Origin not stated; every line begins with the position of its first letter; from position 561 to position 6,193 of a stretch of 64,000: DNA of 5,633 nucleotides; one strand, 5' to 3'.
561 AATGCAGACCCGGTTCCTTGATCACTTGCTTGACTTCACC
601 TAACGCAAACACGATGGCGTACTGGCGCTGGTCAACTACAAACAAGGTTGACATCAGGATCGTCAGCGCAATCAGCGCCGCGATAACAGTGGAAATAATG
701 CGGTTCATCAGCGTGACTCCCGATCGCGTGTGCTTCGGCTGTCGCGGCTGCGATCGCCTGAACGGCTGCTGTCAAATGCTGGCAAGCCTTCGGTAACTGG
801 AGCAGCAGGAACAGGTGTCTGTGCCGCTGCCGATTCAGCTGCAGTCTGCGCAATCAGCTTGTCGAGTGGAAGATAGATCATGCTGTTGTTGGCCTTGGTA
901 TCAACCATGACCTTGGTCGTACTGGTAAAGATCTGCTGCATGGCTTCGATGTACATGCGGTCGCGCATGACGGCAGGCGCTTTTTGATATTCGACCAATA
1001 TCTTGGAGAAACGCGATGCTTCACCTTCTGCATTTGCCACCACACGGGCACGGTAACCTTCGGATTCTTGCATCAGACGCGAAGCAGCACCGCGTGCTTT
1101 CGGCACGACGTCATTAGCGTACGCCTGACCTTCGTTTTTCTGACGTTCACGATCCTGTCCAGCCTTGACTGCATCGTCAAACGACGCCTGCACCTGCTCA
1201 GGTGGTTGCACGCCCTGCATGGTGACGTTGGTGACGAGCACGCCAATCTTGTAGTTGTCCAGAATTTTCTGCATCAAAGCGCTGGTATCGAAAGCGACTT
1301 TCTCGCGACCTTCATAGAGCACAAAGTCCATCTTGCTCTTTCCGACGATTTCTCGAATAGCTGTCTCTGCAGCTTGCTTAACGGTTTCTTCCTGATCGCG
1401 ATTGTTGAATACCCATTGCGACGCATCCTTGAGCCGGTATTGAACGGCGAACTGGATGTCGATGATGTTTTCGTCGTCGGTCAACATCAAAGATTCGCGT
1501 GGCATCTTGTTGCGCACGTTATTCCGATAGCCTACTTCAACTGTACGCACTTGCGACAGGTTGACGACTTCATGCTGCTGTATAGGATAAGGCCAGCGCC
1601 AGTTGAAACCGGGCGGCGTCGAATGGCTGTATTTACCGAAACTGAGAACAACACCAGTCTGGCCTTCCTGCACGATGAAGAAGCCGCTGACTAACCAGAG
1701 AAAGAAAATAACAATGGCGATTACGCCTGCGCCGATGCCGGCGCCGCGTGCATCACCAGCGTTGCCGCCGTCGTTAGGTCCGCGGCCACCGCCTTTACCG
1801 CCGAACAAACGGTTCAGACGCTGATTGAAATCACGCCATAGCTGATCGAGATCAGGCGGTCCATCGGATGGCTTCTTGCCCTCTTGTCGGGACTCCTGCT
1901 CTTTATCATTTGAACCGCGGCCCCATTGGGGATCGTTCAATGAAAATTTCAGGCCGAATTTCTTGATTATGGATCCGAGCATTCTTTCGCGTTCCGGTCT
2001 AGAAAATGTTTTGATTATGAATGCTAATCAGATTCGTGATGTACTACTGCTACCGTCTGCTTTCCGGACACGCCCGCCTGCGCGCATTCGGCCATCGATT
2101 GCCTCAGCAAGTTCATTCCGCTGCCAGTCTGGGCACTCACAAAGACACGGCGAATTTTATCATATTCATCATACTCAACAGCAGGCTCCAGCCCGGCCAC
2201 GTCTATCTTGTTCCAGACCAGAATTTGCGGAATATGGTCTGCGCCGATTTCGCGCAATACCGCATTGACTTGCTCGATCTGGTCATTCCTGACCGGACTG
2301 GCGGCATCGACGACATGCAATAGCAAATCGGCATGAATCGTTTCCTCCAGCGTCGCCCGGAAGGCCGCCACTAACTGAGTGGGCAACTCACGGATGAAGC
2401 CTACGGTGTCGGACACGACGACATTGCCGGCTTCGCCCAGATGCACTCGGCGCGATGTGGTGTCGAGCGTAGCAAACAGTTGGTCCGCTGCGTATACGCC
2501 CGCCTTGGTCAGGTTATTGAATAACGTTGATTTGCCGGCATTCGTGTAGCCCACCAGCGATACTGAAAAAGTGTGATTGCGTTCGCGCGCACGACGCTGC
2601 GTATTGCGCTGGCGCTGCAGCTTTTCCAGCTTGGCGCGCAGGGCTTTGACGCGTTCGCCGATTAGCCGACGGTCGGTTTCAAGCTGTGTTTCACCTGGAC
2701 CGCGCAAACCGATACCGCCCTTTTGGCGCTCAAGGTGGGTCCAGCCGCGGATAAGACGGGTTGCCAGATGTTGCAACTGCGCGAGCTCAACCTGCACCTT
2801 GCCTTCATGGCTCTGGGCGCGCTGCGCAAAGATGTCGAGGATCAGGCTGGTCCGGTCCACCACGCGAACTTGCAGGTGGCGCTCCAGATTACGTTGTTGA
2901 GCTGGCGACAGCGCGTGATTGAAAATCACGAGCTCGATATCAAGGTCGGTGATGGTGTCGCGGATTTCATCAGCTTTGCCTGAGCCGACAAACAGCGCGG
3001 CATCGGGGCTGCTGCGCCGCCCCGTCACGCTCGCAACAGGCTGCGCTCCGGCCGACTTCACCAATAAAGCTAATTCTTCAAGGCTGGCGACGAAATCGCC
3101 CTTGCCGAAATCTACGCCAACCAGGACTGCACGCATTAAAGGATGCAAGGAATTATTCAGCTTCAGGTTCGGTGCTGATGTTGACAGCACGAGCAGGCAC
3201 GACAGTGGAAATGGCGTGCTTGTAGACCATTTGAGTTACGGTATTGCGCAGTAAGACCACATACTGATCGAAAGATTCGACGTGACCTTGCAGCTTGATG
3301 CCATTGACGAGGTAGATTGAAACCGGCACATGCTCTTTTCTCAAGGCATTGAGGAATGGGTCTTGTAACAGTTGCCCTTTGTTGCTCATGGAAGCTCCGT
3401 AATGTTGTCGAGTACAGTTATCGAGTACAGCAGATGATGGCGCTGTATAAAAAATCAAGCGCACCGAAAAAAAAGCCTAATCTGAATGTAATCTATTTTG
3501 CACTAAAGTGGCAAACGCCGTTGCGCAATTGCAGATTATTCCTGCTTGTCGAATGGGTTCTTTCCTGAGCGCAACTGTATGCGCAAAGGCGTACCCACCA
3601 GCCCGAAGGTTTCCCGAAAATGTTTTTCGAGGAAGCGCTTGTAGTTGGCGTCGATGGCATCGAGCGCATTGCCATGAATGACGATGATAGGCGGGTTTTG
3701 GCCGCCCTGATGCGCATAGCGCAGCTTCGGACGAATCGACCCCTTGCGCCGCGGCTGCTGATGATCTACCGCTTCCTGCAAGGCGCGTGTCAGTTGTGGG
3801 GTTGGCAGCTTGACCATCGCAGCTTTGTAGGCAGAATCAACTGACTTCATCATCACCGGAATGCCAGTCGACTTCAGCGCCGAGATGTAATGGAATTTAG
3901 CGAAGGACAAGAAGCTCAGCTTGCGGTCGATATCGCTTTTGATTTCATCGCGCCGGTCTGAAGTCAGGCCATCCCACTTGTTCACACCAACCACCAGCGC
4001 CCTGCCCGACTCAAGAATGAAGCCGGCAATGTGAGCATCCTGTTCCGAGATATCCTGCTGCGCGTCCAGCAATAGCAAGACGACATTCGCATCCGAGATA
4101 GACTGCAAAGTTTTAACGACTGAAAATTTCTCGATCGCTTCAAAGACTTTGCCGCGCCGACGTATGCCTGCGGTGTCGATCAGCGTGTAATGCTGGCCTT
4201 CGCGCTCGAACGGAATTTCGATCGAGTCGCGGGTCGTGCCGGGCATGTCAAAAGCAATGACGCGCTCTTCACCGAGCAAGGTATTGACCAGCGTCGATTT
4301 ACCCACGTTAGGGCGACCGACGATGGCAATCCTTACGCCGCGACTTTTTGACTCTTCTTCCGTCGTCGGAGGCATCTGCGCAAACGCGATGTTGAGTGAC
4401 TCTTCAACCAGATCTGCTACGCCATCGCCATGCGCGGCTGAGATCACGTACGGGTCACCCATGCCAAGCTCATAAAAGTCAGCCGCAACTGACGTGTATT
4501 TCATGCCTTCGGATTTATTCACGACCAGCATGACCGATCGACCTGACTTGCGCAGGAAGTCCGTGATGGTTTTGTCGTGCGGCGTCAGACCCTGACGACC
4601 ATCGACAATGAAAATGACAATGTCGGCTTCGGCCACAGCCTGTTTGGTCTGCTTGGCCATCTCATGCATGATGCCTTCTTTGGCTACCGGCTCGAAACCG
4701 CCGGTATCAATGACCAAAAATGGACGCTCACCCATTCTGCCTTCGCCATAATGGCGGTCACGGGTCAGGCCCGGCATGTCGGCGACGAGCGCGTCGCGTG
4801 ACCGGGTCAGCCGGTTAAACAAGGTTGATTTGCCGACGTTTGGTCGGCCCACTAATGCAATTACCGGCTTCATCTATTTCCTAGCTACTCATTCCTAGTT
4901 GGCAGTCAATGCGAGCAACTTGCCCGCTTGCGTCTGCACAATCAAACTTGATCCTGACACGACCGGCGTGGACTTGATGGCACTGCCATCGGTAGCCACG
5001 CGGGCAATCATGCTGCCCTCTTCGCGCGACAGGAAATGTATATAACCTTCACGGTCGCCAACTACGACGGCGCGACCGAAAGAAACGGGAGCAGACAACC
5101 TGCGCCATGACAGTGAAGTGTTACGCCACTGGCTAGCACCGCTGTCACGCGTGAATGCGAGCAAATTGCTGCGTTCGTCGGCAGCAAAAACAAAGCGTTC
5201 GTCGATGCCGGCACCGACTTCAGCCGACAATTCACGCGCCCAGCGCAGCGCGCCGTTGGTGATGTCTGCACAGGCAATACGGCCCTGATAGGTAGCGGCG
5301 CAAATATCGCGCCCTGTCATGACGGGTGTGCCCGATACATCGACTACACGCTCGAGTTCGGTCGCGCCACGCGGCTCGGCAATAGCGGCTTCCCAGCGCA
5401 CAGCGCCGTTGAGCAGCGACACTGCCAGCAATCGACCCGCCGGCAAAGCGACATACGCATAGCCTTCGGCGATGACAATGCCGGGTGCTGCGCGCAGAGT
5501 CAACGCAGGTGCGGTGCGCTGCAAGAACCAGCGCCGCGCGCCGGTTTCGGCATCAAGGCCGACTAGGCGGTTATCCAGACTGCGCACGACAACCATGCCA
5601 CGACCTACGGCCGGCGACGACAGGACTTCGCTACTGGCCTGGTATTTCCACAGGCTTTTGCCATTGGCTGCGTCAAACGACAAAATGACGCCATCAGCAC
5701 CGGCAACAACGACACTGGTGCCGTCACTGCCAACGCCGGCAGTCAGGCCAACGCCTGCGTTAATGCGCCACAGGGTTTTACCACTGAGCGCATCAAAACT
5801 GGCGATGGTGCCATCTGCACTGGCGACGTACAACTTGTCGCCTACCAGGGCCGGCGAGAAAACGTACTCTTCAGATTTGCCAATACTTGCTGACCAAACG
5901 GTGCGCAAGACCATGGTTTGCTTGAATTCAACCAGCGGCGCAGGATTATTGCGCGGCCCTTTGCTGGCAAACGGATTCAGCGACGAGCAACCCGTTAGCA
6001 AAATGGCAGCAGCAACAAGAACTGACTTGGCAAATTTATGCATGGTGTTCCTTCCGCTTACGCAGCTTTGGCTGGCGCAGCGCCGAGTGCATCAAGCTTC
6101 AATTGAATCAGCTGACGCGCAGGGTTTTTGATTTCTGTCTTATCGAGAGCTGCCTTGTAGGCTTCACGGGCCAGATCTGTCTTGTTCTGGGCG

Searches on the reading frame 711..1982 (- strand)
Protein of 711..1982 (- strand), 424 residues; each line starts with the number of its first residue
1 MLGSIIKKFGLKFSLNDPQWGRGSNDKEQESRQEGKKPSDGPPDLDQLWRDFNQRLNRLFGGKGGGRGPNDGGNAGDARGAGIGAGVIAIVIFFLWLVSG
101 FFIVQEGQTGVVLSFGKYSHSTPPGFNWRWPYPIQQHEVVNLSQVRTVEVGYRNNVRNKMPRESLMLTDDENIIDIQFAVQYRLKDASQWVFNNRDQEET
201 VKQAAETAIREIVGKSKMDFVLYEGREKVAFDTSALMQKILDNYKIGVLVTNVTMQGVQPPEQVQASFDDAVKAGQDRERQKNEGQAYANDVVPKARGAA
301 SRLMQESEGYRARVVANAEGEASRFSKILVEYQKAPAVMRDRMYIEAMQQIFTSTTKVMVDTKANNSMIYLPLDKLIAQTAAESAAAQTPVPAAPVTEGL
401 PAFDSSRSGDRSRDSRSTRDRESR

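Call 81: search_protein_families(library=pfam, proteins=[window:711-1982:-], max_evalue=0.00001)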
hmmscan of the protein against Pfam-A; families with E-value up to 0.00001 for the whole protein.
window:711-1982:- (424 aa): 2 families
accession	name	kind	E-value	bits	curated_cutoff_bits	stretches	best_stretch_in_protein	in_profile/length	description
PF01145.31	Band_7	-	1.1e-25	91.1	23.6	1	102-288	1-175/176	SPFH domain / Band 7 family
PF12221.13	HflK_N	-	1.6e-09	38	22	1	13-63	1-44/44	Bacterial membrane protein N terminal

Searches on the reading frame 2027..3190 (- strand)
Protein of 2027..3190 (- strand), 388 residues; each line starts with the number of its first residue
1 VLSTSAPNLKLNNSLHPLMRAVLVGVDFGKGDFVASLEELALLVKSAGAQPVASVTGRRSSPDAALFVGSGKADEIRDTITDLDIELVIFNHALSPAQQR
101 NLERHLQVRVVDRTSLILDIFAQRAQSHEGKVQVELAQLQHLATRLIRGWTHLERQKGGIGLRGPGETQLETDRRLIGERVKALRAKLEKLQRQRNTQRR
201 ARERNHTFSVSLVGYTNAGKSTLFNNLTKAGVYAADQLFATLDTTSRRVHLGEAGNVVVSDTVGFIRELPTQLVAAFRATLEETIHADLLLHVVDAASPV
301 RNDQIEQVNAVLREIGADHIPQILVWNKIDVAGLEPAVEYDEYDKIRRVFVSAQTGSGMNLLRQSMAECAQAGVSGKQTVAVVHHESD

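Call 81: search_protein_families(library=pfam, proteins=[window:2027-3190:-], max_evalue=0.00001)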
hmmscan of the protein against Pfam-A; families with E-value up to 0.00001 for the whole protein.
window:2027-3190:- (388 aa): 4 families
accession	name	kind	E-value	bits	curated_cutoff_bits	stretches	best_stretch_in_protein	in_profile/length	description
PF13167.11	GTP-bdg_N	-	1.1e-32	112.9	25.4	1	36-122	3-89/89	GTP-binding GTPase N-terminal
PF16360.10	GTP-bdg_M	-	1e-29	103.3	29.5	1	124-202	1-79/79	GTP-binding GTPase Middle Region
PF01926.29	MMR_HSR1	-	9.9e-22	77.6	21.9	1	210-328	2-113/113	50S ribosome-binding GTPase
PF02421.24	FeoB_N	-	5.3e-06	26.5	27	0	209-332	2-118/156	Ferrous iron transport protein B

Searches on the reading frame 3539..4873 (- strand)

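Call 81: search_protein_families(library=pfam, proteins=[window:3539-4873:-], max_evalue=0.00001)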
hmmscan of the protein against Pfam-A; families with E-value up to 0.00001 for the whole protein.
window:3539-4873:- (445 aa): 9 families
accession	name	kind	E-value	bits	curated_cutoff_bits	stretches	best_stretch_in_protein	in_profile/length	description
PF01926.29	MMR_HSR1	-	6.7e-58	194.2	21.9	2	5-120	2-113/113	50S ribosome-binding GTPase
PF14714.11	KH_dom-like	-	4.9e-26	91.3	27.3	1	355-435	1-81/81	KH-domain-like of EngA bacterial GTPase enzymes, C-terminal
PF02421.24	FeoB_N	-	5.8e-25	88.1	27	2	5-156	3-153/156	Ferrous iron transport protein B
PF00009.33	GTP_EFTU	-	1.6e-19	70.6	26.5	1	180-348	4-185/188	Elongation factor Tu GTP binding domain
PF00350.29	Dynamin_N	-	3.8e-13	50.2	27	0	182-224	1-42/168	Dynamin family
PF04548.22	AIG1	-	4.6e-09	36.3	27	0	181-284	2-105/212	AIG1 family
PF03193.22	RsgA_GTPase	-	1.2e-07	32.2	30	0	180-238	107-169/174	RsgA GTPase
PF13401.12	AAA_22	-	1.9e-06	28.7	27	0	4-112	7-84/130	AAA domain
PF00005.33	ABC_tran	-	2.4e-06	28.6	25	0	178-205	10-37/137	ABC transporter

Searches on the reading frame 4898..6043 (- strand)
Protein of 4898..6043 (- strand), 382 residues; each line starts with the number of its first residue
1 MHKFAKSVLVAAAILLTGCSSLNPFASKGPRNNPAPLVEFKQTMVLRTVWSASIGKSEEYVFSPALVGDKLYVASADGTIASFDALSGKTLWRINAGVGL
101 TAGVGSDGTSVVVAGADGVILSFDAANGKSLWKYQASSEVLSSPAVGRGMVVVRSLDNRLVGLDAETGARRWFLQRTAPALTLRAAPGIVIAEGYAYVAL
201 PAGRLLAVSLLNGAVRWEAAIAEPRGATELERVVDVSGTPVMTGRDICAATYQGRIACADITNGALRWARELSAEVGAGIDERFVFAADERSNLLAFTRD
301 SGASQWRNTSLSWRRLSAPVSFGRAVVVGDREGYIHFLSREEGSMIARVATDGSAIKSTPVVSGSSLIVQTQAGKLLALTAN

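Call 81: search_protein_families(library=pfam, proteins=[window:4898-6043:-], max_evalue=0.00001)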
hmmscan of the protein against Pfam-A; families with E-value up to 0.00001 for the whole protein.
window:4898-6043:- (382 aa): 5 families
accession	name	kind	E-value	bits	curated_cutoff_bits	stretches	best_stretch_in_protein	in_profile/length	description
PF13360.13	PQQ_2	-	4.3e-66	223.3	27.6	1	76-308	1-233/233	Outer membrane protein assembly factor BamB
PF13570.13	Beta-prop_ACSF4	-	4.5e-32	112.2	133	2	70-276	21-216/329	Beta-alanine-activating enzyme, beta-propeller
PF01011.28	PQQ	-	5e-14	52.3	26.7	0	58-98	47-87/595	Glucose/ethanol/alcohol dehydrogenase, beta-propeller domain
PF12894.13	ANAPC4_WD40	-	1.6e-07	31.9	22.9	0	107-139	49-81/91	Anaphase-promoting complex subunit 4 WD40 domain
PF25293.1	Beta-prop_EMC1_N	-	2.6e-06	27.7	34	0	54-140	17-107/219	EMC1 N-terminal beta-propeller domain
